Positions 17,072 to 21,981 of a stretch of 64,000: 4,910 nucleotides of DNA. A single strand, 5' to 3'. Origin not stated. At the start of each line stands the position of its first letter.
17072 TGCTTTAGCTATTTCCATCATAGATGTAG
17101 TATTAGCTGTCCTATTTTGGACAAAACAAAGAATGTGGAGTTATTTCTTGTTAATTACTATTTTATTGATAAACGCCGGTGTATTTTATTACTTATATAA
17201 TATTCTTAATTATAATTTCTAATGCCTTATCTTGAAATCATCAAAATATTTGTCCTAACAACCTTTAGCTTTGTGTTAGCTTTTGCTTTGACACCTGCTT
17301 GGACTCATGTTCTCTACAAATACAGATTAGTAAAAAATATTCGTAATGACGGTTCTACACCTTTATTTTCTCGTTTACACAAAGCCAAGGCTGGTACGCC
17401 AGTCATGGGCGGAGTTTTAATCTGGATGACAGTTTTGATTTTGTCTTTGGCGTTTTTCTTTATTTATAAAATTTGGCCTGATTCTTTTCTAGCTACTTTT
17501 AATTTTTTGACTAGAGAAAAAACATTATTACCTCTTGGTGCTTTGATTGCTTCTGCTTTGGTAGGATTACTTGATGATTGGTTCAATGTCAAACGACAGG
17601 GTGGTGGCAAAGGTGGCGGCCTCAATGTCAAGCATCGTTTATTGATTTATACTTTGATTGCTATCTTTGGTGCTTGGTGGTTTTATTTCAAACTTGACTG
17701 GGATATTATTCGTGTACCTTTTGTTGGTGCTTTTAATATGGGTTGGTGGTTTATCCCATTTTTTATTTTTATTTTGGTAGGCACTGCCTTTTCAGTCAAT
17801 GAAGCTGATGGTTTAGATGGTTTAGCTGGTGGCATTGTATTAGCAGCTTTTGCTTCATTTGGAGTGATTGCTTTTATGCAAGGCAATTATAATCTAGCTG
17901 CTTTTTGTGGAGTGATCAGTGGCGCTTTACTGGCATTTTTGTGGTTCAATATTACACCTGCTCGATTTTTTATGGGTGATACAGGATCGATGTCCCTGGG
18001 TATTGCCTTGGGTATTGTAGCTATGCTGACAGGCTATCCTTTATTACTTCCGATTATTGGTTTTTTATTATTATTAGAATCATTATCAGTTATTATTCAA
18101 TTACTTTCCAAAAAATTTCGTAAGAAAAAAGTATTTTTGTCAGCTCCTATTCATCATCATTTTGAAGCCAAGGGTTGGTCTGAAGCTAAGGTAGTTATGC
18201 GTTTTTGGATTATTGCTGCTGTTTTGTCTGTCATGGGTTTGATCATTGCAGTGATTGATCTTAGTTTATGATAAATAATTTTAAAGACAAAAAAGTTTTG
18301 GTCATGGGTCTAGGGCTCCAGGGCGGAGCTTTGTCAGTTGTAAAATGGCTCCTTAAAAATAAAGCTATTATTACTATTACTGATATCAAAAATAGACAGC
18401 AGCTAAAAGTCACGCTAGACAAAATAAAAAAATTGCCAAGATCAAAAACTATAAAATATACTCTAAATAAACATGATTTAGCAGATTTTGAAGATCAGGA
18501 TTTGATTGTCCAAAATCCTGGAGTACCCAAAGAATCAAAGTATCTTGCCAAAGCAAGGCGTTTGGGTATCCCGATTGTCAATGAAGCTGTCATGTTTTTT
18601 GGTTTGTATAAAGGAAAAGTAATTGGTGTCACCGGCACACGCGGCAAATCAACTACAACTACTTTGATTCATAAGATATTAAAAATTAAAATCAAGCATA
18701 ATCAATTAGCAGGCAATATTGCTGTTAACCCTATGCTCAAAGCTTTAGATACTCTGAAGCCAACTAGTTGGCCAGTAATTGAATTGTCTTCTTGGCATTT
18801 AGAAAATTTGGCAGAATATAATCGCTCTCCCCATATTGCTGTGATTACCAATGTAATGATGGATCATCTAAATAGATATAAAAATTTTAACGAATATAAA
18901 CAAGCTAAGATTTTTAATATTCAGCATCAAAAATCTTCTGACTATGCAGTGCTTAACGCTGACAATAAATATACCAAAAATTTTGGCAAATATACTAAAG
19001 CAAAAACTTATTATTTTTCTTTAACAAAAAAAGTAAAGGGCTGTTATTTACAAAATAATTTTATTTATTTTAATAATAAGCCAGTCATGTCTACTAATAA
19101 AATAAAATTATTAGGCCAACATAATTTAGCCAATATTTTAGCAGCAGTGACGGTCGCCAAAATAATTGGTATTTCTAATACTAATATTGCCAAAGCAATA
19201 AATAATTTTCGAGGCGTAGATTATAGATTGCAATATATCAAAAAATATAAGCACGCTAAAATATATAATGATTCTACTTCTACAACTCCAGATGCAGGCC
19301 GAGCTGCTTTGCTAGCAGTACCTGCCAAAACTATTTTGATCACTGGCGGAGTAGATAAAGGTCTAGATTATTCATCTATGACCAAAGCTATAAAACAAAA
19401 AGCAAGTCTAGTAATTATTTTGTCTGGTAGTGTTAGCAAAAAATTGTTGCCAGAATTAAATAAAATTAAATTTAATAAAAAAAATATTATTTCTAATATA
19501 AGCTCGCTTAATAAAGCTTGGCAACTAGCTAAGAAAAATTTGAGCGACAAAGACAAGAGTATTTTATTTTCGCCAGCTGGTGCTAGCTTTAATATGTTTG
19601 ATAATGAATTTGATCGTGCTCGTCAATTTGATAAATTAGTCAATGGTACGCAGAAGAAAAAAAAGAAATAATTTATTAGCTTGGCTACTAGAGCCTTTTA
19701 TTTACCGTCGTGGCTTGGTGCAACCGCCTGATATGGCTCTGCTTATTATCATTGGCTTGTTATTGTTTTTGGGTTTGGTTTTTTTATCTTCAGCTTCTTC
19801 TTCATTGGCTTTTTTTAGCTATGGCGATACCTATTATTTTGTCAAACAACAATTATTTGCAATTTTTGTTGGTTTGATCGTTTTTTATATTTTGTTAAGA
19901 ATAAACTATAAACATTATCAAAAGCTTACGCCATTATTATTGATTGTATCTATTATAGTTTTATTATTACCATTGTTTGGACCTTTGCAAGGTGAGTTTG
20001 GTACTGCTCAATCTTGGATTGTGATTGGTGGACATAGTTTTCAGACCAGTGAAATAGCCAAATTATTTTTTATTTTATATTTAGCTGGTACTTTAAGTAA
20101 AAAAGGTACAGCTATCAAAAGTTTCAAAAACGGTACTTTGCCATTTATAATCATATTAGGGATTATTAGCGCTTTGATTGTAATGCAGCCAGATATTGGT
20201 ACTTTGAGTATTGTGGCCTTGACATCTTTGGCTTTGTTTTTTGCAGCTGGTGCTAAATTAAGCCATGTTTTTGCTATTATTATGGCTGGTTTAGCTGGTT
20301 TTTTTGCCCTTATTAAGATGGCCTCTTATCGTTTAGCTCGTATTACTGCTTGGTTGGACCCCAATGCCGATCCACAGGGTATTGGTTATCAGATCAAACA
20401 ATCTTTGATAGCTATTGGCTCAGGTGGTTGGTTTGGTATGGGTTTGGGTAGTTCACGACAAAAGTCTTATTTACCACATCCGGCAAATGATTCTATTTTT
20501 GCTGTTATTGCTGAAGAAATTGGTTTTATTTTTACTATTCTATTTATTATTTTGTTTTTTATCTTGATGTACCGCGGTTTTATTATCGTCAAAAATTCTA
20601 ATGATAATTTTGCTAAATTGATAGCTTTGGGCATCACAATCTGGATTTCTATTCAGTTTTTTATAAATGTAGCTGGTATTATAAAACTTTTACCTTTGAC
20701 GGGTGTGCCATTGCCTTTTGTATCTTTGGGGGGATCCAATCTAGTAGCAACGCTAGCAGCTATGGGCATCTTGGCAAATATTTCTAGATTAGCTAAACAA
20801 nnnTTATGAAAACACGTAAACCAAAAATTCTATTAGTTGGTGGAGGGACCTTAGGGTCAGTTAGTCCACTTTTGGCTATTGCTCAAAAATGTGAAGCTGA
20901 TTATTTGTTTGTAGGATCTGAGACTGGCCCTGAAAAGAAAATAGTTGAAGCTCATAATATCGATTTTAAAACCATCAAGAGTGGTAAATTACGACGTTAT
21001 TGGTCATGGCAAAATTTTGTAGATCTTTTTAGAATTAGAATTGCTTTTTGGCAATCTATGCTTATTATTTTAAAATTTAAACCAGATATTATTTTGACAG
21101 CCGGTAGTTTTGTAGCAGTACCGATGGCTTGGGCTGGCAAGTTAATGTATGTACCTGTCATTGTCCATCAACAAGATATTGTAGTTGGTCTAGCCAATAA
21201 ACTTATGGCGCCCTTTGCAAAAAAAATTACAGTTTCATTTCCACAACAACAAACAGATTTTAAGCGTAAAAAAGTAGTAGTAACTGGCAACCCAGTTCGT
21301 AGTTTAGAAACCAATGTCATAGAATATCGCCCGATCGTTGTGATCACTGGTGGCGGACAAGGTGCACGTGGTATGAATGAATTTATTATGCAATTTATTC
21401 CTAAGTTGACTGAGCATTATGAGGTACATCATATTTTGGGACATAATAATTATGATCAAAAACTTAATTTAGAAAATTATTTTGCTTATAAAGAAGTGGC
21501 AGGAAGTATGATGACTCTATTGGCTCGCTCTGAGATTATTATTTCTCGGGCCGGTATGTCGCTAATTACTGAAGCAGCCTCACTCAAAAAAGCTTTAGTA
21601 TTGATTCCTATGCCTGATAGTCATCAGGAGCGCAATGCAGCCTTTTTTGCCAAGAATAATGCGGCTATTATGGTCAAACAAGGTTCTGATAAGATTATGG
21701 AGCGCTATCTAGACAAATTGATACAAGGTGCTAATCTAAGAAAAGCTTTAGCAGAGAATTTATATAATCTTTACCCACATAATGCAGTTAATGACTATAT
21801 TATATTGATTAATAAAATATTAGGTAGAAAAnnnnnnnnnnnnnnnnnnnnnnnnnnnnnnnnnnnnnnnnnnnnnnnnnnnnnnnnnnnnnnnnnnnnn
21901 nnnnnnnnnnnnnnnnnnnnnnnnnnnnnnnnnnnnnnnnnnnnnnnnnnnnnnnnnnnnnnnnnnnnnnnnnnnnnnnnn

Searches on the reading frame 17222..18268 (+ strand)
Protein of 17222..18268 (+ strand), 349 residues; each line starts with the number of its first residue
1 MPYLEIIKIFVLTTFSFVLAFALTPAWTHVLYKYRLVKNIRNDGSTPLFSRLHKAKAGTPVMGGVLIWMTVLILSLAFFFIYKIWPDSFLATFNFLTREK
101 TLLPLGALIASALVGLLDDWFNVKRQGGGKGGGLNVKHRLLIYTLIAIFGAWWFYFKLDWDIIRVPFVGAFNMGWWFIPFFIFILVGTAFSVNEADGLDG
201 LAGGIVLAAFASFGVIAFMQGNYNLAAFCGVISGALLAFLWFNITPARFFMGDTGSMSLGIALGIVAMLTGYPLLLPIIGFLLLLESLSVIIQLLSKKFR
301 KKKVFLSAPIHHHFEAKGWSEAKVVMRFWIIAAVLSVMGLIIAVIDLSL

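Call 61: search_protein_families(library=pfam, proteins=[window:17222-18268:+], max_evalue=0.00001)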
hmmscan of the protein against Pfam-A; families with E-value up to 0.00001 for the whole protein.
window:17222-18268:+ (349 aa): 1 family
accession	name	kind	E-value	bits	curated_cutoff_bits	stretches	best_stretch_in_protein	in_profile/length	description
PF00953.26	Glycos_transf_4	-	9.5e-31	107.4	27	1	105-269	5-158/160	Glycosyl transferase family 4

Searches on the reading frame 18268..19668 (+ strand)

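Call 61: search_protein_families(library=pfam, proteins=[window:18268-19668:+], max_evalue=0.00001)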
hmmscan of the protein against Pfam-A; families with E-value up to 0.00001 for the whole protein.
window:18268-19668:+ (467 aa): 3 families
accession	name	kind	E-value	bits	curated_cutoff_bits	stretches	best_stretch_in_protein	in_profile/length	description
PF08245.18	Mur_ligase_M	-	5e-27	95.6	24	1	121-297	1-200/200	Mur ligase middle domain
PF21799.2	MurD-like_N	-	2.6e-11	44.1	27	1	8-104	1-87/88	Mur ligase MurD-like, N-terminal domain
PF02875.26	Mur_ligase_C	-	5.9e-07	30.8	28.4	1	320-438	2-127/127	Mur ligase, glutamate ligase domain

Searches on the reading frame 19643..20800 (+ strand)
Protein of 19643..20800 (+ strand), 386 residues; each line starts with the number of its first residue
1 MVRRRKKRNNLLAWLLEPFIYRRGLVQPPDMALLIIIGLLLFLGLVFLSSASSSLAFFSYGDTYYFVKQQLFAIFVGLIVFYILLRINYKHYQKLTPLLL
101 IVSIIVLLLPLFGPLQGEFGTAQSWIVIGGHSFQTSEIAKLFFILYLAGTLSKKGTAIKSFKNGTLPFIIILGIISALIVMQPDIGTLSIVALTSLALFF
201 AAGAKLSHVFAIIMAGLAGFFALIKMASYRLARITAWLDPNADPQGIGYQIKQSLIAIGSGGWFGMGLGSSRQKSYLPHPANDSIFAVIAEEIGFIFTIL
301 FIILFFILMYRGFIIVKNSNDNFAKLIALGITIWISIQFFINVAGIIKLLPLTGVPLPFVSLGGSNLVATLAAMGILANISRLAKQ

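Call 61: search_protein_families(library=pfam, proteins=[window:19643-20800:+], max_evalue=0.00001)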
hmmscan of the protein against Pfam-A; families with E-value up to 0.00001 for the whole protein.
window:19643-20800:+ (386 aa): 1 family
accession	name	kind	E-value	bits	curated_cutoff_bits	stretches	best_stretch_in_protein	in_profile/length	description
PF01098.24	FTSW_RODA_SPOVE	-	5.7e-98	328.6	26.4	1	33-385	3-355/356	Cell cycle protein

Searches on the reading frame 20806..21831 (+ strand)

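Call 61: search_protein_families(library=pfam, proteins=[window:20806-21831:+], max_evalue=0.00001)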
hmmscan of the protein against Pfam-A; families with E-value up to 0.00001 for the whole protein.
window:20806-21831:+ (342 aa): 2 families
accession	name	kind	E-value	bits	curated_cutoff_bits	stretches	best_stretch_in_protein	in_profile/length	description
PF03033.26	Glyco_transf_28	-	6.2e-28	98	26.2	1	8-142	1-138/139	Glycosyltransferase family 28 N-terminal domain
PF04101.22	Glyco_tran_28_C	-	1.4e-23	84.1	22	1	177-307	1-142/166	Glycosyltransferase family 28 C-terminal domain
